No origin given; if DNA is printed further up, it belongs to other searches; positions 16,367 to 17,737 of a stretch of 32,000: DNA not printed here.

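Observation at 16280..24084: Seven-gene, IS-bracketed operon with an enzyme combination I cannot assign to any characterised pathway (candidate orphan small-molecule or modified-amino-acid biosynthetic system)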

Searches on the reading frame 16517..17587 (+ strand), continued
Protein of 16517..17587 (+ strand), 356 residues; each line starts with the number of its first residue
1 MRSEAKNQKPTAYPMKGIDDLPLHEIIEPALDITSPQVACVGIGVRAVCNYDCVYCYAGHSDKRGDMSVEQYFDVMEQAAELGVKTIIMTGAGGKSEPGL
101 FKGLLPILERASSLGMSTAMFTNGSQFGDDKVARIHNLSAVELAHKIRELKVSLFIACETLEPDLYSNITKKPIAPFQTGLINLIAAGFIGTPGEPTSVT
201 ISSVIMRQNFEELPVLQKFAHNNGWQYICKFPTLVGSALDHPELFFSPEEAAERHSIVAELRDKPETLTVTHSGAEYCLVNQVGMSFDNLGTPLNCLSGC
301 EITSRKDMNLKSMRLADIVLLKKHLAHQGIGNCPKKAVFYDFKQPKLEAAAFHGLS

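Call 28: find_encoding_contigs(protein=P0016, flank=10000, max_places=1)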
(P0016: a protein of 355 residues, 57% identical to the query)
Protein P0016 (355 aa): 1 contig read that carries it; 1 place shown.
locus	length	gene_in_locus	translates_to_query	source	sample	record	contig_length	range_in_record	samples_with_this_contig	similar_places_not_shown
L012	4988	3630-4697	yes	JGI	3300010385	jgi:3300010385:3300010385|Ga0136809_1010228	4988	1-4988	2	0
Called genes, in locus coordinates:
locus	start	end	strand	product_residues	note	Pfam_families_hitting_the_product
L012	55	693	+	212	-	-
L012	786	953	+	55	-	-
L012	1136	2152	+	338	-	PF01548:DEDD_Tnp_IS110, PF02371:Transposase_20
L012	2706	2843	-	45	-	-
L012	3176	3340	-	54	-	-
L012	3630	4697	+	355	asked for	PF04055:Radical_SAM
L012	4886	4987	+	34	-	?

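Call 50: predict_structure(alignment_id=A1)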
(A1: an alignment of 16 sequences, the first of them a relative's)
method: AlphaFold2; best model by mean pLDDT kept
length: 356 residues; sequences in the alignment: 16
mean_pLDDT: 79.1   pTM: 0.82
mean pLDDT of the five models: 79.1, 72.7, 69.1, 66.1, 58.5
residues with pLDDT >= 90: 151; 70-90: 118; 50-70: 29; < 50: 58
segments of 3 or more residues with pLDDT < 50: 1-7, 47-63, 92-97, 297-299, 334-341, 343-356
pLDDT, mean of each block of 10 residues (from residue 1): 48 91 90 92 62 42 64 94 91 53 90 94 87 92 96 92 88 91 96 92 90 96 94 55 82 89 84 83 80 62 72 91 81 49 44 36
secondary structure, 60 per line:
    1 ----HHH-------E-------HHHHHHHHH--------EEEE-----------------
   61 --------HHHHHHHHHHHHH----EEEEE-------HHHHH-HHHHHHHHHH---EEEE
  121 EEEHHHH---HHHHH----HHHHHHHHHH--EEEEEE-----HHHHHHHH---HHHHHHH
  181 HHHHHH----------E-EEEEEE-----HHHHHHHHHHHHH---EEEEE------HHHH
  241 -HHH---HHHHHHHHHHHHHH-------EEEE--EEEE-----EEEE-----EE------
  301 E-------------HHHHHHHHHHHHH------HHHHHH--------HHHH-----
elements in order: H23-31 E40-43 H69-81 E86-90 H98-102 H104-113 E117-123 H124-127 H131-135 H140-149 E152-157 H163-170 H174-186 E199-204 H210-222 E226-230 H237-240 H248-261 E269-272 E275-278 E284-287 H315-327 H334-339 H348-351

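Call 53: fold_search(model_id=the predicted structure, library=pdb)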
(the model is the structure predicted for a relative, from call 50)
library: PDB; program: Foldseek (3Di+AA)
matches with E <= 10: 1588; with E <= 0.001: 60
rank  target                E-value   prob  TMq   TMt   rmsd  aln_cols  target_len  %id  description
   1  6efn                  1.1e-09  1.00  0.60  0.57   5.1       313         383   19  Structure of a RiPP maturase, SkfB (released 2018-10-24)
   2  5v1t_A                2.9e-07  1.00  0.56  0.47   5.7       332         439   14  Crystal structure of Streptococcus suis SuiB bound to precursor peptide SuiA (released 2017-08-30)
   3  2fb2_B                4.3e-07  1.00  0.50  0.54   7.3       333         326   13  Structure of the MoaA Arg17/266/268/Ala triple mutant (released 2006-05-09)
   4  8hzv_C                6.9e-07  1.00  0.48  0.38   8.9       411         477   15  The crystal structure of a Radical SAM Enzyme DesII (released 2024-07-10)
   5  5v1s_A                7.3e-07  1.00  0.55  0.47   5.7       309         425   16  Crystal structure of Streptococcus suis SuiB bound to S-adenosylmethionine (released 2017-08-30)
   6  8hzv_A                7.3e-07  1.00  0.48  0.38   8.7       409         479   15  The crystal structure of a Radical SAM Enzyme DesII (released 2024-07-10)
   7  2fb2_A                9.8e-07  1.00  0.50  0.54   7.4       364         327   13  Structure of the MoaA Arg17/266/268/Ala triple mutant (released 2006-05-09)
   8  8hzy_A                1.1e-06  1.00  0.47  0.38   9.0       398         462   15  The crystal structure of a Radical SAM Enzyme DesII (released 2024-07-10)
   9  8hzv_B                1.5e-06  1.00  0.48  0.38   9.0       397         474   15  The crystal structure of a Radical SAM Enzyme DesII (released 2024-07-10)
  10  6c8v                  2.1e-06  1.00  0.45  0.50   7.2       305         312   14  X-ray structure of PqqE from Methylobacterium extorquens (released 2018-02-14)
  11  8ai4_A                2.5e-06  1.00  0.45  0.50  10.2       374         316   15  Crystal structure of radical SAM epimerase EpeE C223A mutant from Bacillus subtilis with [4Fe-4S] clusters, S-adenosyl (released 2024-01-10)
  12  8ai2_B                2.8e-06  1.00  0.46  0.50   7.8       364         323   13  Crystal structure of radical SAM epimerase EpeE from Bacillus subtilis with [4Fe-4S] clusters, S-adenosyl-L-homocystei (released 2024-01-10)
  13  8ai6_A                3.4e-06  1.00  0.45  0.49  10.6       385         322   14  Crystal structure of radical SAM epimerase EpeE D210A mutant from Bacillus subtilis with [4Fe-4S] clusters, S-adenosyl (released 2024-01-10)
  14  5v1q_B                3.6e-06  1.00  0.55  0.46   5.5       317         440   14  Crystal structure of Streptococcus suis SuiB (released 2017-08-30)
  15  9dfn                  4.0e-06  1.00  0.52  0.63   6.8       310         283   14  X-ray crystal structure of the second viperin-like enzyme from Trichoderma virens with bound CTP and SAM (released 2025-02-19)
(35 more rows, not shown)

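Call 62: search_protein_families(library=pfam, proteins=[L002:16165-17082:-, L002:17129-17494:-, L002:20180-20875:-, L003:7728-8423:+, L010:1714-2649:-, L010:13052-13408:+, L002:17487-20081:-], max_evalue=1)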
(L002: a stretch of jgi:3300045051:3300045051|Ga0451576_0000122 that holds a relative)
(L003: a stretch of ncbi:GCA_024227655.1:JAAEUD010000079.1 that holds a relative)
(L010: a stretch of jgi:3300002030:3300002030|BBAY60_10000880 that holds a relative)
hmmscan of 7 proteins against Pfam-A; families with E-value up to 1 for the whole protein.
L002:16165-17082:- (305 aa): 2 families
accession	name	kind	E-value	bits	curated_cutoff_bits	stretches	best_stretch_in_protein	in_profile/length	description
PF08545.16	ACP_syn_III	-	0.00048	20.4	24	1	101-173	6-78/80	3-Oxoacyl-[acyl-carrier-protein (ACP)] synthase III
PF08541.16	ACP_syn_III_C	-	0.013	16.1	26.6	1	208-284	4-78/90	3-Oxoacyl-[acyl-carrier-protein (ACP)] synthase III C terminal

L002:17129-17494:- (121 aa): 2 families
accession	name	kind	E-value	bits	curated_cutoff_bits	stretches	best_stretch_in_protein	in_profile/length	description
PF02036.22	SCP2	-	3.6e-05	24.5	21.3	1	22-101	10-86/101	SCP-2 sterol transfer family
PF14864.11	Alkyl_sulf_C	-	0.05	14.3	27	1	36-105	37-103/125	Alkyl sulfatase C-terminal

L002:20180-20875:- (231 aa): 0 families

L003:7728-8423:+ (231 aa): 2 families
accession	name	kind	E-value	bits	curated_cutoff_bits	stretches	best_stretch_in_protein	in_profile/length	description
PF04450.18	BSP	-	0.092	13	23.8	1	120-134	106-120/207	Peptidase of plants and bacteria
PF13699.11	eCIS_core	-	0.12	13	22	1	119-131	64-76/79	eCIS core domain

L010:1714-2649:- (311 aa): 3 families
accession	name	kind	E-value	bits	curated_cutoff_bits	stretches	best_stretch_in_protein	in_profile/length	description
PF08545.16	ACP_syn_III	-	0.00031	21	24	1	112-170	6-64/80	3-Oxoacyl-[acyl-carrier-protein (ACP)] synthase III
PF08541.16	ACP_syn_III_C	-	0.021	15.4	26.6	1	218-281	2-64/90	3-Oxoacyl-[acyl-carrier-protein (ACP)] synthase III C terminal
PF00108.29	Thiolase_N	-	0.21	11.4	26.4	1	61-143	31-115/260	Thiolase, N-terminal domain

L010:13052-13408:+ (118 aa): 1 family
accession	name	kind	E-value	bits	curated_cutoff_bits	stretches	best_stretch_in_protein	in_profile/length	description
PF14079.11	DUF4260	-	0.00038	20.9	27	1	9-115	9-104/113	Domain of unknown function (DUF4260)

L002:17487-20081:- (864 aa): 2 families
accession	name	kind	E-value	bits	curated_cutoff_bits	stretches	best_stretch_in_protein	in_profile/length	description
PF00202.27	Aminotran_3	-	8e-64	216.2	30.5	1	33-364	14-370/403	Aminotransferase class-III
PF08659.16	KR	-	0.14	12.5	22.6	1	621-681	3-63/180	KR domain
